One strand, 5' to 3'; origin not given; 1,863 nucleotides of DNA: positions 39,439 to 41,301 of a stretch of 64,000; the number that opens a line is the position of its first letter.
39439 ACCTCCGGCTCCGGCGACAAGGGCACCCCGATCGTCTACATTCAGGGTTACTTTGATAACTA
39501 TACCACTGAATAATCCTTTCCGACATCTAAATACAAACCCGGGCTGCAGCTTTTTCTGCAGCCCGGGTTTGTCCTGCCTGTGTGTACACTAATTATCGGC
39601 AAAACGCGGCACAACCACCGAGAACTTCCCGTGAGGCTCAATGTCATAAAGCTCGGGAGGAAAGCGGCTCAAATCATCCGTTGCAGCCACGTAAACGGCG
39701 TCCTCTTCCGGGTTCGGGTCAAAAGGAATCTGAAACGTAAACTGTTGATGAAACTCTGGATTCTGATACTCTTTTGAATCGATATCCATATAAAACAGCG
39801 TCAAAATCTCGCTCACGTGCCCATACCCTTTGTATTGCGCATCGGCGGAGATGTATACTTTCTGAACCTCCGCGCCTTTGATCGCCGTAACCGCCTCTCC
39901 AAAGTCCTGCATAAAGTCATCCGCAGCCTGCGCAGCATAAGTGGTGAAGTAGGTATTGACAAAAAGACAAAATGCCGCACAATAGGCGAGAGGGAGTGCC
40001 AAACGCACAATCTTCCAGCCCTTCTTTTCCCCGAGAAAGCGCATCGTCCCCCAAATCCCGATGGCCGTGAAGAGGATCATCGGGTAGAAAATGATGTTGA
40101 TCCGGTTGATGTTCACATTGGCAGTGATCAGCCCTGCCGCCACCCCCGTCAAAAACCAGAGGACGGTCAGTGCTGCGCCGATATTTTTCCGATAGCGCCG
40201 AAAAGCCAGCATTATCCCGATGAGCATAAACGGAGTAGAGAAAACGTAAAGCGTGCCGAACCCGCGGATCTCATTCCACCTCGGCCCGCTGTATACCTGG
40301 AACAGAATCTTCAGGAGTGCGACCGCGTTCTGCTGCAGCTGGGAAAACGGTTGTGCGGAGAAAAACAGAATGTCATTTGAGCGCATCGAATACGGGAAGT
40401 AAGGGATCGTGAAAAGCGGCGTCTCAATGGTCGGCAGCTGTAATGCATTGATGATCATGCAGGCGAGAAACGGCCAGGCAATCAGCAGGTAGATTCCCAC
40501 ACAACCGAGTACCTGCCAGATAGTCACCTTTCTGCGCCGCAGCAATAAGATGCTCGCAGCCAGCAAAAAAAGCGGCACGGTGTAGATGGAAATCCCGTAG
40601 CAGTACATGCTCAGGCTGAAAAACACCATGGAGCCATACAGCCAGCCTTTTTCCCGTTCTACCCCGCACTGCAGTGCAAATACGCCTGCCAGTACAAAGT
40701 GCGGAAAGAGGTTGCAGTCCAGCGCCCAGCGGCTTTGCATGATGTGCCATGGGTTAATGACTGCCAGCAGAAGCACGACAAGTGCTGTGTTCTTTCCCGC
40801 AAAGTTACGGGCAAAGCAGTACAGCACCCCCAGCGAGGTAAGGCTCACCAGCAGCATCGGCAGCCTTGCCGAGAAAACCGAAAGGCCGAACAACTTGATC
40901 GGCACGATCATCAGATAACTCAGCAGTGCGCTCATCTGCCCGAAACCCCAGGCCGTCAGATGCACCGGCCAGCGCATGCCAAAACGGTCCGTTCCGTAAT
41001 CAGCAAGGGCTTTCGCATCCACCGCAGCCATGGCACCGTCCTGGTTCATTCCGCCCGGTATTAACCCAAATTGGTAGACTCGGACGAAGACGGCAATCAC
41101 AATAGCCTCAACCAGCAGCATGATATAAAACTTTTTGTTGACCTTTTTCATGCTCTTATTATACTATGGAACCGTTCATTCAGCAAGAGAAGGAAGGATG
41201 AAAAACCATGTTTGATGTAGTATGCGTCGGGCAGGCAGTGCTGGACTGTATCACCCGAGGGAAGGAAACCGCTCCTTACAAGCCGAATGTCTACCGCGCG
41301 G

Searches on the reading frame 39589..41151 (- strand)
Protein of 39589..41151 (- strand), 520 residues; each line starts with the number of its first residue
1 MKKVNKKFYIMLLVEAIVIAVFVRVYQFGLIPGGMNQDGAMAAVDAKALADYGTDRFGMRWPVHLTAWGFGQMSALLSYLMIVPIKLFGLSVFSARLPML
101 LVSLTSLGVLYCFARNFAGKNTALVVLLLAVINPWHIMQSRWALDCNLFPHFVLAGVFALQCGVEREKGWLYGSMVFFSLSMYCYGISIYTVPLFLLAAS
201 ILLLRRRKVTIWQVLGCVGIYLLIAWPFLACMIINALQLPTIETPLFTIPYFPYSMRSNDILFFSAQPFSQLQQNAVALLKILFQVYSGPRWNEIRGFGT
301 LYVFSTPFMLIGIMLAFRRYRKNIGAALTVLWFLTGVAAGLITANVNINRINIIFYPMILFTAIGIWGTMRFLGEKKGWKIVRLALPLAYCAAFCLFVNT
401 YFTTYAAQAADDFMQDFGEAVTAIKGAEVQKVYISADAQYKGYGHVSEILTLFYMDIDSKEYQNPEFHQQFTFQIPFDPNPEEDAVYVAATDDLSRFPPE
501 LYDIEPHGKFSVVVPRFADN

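Call 13: search_protein_families(library=pfam, proteins=[window:39589-41151:-], max_evalue=0.01)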
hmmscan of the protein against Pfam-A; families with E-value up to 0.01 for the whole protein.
window:39589-41151:- (520 aa): 1 family
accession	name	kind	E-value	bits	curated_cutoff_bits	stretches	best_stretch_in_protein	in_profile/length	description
PF13231.12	PMT_2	-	3e-09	37.7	26.1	1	77-229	6-158/160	Dolichyl-phosphate-mannose-protein mannosyltransferase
